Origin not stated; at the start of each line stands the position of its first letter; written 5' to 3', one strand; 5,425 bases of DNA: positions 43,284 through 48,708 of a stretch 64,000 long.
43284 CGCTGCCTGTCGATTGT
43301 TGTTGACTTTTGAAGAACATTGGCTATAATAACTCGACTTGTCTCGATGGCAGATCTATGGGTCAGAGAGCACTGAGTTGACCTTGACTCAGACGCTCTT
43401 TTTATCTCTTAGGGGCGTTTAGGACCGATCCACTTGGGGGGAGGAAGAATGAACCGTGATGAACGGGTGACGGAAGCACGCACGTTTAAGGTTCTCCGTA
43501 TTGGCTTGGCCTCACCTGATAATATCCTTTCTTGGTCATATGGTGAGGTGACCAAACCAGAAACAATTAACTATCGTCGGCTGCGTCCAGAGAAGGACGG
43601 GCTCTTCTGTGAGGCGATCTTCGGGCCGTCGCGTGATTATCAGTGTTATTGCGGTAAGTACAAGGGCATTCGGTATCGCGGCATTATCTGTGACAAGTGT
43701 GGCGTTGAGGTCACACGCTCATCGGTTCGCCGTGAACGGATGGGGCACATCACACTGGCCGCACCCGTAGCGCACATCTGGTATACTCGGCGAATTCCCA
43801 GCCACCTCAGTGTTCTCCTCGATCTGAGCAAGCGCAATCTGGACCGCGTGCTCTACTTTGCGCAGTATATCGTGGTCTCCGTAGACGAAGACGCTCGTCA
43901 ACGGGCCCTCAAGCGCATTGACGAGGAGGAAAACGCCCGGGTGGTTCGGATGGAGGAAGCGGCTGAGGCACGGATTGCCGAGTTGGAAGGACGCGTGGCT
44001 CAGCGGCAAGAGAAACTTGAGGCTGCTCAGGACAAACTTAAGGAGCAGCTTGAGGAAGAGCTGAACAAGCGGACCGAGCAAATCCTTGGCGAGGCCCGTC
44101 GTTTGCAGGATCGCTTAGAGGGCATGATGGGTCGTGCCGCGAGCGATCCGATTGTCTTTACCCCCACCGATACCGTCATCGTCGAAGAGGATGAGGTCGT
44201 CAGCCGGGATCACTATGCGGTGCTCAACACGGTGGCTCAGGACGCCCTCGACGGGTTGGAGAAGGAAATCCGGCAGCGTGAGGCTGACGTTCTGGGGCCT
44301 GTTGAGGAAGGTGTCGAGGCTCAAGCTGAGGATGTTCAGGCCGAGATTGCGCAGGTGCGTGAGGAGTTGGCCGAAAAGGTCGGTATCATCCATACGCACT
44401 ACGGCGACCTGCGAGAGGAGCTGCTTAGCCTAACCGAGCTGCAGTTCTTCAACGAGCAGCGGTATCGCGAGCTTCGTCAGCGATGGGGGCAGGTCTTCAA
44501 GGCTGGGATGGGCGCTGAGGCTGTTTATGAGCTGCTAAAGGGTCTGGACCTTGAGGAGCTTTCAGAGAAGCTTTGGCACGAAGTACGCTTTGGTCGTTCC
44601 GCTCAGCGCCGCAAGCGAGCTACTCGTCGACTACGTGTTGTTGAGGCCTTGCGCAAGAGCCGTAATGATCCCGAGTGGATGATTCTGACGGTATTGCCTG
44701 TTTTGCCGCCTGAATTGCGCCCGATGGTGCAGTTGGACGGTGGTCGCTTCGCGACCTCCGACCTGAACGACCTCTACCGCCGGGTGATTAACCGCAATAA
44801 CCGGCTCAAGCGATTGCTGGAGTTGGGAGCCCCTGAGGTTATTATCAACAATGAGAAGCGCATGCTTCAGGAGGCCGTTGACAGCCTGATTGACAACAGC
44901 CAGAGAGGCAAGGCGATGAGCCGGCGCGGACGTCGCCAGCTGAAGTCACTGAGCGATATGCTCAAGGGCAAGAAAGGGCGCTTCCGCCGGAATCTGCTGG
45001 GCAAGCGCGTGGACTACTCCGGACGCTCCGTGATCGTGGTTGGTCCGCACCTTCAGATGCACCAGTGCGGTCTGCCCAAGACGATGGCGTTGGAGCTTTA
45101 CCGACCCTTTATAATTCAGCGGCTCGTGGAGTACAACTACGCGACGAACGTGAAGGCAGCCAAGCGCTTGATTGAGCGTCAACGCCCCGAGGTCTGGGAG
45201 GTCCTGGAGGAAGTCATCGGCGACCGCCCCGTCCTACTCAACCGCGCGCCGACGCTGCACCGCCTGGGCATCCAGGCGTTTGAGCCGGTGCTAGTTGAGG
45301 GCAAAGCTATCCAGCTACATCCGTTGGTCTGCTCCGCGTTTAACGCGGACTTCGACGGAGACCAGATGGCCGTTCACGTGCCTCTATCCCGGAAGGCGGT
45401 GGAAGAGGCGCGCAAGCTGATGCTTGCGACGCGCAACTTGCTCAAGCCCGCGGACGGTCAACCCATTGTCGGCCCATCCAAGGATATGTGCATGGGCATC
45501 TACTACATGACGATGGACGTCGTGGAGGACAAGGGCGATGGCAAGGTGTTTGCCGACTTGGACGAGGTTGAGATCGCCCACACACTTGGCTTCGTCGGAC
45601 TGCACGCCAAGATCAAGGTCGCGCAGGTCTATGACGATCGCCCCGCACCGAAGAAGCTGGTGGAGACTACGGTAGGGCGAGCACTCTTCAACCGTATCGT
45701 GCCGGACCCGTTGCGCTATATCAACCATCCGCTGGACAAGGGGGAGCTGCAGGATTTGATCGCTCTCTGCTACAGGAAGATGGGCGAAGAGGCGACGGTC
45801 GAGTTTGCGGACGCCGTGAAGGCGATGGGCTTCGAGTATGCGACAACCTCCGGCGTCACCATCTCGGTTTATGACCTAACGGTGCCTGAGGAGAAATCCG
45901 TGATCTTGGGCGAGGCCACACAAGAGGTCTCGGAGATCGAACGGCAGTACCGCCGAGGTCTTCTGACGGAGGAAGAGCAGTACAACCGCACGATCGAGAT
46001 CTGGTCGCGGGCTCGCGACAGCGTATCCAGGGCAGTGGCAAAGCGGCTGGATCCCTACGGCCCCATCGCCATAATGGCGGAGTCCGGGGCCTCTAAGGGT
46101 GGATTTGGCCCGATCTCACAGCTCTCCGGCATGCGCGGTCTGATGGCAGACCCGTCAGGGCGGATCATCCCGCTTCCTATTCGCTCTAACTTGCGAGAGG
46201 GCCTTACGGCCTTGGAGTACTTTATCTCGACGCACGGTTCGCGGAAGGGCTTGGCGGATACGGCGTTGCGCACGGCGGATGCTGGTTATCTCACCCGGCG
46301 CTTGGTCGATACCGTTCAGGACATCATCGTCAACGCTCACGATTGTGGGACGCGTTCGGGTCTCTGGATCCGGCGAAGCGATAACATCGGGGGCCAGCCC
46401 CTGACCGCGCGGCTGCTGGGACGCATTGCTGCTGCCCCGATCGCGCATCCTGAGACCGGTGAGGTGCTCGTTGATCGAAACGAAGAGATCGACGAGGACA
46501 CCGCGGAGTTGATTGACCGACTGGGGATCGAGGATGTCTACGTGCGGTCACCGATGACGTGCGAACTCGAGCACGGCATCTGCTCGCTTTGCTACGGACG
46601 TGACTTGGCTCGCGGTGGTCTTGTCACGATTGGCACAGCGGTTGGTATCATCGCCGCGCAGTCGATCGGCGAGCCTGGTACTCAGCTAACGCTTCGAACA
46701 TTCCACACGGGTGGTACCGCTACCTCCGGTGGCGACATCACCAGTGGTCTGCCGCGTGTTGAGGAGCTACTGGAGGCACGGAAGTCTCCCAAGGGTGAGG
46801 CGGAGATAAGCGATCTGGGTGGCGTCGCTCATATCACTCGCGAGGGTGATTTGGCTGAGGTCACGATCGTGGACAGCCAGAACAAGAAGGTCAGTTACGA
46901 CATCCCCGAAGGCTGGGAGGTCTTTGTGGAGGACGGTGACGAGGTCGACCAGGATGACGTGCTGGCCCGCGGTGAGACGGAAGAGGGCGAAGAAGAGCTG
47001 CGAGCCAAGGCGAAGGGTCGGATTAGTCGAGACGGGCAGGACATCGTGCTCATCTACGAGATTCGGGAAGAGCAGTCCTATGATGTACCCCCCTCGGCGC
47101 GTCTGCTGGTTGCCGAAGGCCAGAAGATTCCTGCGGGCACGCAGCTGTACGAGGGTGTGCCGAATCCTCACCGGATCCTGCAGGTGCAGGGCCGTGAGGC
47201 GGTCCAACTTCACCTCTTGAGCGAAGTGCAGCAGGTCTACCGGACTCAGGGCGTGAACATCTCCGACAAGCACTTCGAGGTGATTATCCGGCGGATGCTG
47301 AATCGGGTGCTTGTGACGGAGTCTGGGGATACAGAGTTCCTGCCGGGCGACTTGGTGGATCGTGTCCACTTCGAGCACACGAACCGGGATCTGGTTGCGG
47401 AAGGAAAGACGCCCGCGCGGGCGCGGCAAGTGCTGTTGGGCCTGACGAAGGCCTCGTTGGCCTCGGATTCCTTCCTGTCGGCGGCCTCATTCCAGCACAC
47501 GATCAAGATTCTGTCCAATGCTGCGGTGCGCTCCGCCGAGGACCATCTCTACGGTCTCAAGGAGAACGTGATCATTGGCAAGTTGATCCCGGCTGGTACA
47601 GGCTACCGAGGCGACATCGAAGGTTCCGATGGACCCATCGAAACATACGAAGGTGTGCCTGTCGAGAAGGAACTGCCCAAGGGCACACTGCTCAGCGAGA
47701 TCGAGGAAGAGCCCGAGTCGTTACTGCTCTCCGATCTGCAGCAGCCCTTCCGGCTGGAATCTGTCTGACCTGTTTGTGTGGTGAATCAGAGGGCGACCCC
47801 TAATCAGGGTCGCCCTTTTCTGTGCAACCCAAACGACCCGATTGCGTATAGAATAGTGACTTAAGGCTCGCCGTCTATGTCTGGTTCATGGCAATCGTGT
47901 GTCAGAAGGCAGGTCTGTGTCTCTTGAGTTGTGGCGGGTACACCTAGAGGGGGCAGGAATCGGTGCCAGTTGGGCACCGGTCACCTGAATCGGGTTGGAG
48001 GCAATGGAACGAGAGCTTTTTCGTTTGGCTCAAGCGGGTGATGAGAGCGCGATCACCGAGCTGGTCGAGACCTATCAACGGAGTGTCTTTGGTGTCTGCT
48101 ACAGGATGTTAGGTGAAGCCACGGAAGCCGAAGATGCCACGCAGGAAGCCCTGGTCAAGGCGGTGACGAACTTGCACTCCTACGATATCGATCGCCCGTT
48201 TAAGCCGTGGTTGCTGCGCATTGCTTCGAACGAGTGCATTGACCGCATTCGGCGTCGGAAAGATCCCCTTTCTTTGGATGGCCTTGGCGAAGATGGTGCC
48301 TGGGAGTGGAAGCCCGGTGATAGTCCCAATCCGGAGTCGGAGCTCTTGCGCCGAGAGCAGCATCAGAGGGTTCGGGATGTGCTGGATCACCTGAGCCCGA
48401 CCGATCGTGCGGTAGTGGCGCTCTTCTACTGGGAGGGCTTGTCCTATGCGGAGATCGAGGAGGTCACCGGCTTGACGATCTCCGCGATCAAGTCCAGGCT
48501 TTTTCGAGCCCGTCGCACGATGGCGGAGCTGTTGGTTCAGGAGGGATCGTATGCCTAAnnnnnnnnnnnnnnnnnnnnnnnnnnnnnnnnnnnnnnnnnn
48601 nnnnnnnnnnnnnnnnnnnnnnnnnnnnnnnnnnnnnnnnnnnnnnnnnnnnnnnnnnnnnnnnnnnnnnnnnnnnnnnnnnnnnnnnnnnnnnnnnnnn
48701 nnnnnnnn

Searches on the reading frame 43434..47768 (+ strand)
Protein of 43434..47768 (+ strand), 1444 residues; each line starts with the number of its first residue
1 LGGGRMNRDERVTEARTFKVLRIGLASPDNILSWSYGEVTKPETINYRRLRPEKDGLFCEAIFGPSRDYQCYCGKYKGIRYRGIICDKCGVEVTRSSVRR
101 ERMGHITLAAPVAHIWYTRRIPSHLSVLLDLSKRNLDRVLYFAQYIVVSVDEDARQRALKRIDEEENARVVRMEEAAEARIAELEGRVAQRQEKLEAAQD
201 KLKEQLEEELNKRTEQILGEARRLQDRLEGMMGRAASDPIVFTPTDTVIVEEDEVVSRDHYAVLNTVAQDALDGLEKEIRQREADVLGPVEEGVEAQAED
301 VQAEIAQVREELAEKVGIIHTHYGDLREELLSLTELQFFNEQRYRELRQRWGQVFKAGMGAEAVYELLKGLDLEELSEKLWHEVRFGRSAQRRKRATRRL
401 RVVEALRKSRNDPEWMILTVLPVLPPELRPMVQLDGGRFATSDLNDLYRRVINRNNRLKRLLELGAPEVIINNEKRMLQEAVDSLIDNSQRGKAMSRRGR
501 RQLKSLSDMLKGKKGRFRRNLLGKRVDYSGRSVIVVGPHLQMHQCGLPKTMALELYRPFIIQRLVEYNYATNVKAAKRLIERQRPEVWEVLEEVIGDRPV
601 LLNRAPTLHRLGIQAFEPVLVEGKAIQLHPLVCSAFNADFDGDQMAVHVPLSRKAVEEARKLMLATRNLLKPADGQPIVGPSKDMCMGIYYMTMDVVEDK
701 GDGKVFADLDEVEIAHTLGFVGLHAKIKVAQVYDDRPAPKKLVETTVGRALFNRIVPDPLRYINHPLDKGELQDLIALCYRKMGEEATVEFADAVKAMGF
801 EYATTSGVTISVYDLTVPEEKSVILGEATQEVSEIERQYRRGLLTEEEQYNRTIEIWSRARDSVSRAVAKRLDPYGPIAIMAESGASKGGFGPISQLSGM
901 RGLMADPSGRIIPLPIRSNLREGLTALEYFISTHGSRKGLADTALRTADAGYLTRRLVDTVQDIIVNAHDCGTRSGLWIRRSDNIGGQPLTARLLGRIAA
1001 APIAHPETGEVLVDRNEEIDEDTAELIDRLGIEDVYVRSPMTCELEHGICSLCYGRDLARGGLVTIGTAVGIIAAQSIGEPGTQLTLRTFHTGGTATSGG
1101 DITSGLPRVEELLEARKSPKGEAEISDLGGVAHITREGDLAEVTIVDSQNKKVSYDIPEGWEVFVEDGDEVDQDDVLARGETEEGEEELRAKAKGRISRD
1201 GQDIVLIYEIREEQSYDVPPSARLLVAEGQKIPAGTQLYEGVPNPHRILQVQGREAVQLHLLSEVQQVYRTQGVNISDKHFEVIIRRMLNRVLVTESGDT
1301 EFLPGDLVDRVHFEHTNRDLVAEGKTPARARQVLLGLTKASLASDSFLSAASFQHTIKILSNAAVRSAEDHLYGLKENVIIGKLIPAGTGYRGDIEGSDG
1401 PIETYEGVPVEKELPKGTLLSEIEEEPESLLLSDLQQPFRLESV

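Call 10: search_protein_families(library=pfam, proteins=[window:43434-47768:+], max_evalue=0.001)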
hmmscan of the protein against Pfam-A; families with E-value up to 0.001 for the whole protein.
window:43434-47768:+ (1444 aa): 6 families
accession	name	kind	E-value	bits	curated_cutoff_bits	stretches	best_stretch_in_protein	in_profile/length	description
PF04997.17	RNA_pol_Rpb1_1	-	1.9e-79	267.7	39.7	2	390-521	176-312/312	RNA polymerase Rpb1, domain 1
PF04998.22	RNA_pol_Rpb1_5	-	2.1e-60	204.9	28.5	1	923-1341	1-263/267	RNA polymerase Rpb1, domain 5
PF00623.25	RNA_pol_Rpb1_2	-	2.5e-39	135.7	25.3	2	580-664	81-165/166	RNA polymerase Rpb1, domain 2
PF04983.23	RNA_pol_Rpb1_3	-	2.3e-26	93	28.9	1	668-815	1-162/162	RNA polymerase Rpb1, domain 3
PF05000.22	RNA_pol_Rpb1_4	-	4.3e-08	33.5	24.8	1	846-912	3-83/107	RNA polymerase Rpb1, domain 4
PF01333.25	Apocytochr_F_C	-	5.5e-05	23.7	30.4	0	1128-1178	10-61/118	Apocytochrome F, C-terminal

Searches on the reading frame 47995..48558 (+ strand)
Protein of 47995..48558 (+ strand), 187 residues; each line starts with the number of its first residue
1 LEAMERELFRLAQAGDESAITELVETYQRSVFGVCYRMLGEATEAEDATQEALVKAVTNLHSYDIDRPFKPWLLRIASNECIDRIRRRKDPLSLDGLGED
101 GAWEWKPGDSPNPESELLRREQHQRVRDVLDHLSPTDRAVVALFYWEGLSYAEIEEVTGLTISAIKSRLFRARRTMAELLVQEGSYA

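Call 10: search_protein_families(library=pfam, proteins=[window:47995-48558:+], max_evalue=0.001)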
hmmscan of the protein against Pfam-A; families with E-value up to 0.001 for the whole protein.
window:47995-48558:+ (187 aa): 4 families
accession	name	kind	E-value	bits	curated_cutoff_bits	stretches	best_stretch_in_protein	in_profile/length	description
PF04542.20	Sigma70_r2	-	1.4e-20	73.3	24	1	23-89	1-69/71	Sigma-70 region 2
PF08281.18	Sigma70_r4_2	-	9.4e-17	60.8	25.7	1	124-176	2-54/54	Sigma-70, region 4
PF04545.22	Sigma70_r4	-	2.5e-09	37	24.1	1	129-175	1-47/50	Sigma-70, region 4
PF07638.17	Sigma70_ECF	-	0.00019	21.8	21.1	0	8-177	7-180/185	ECF sigma factor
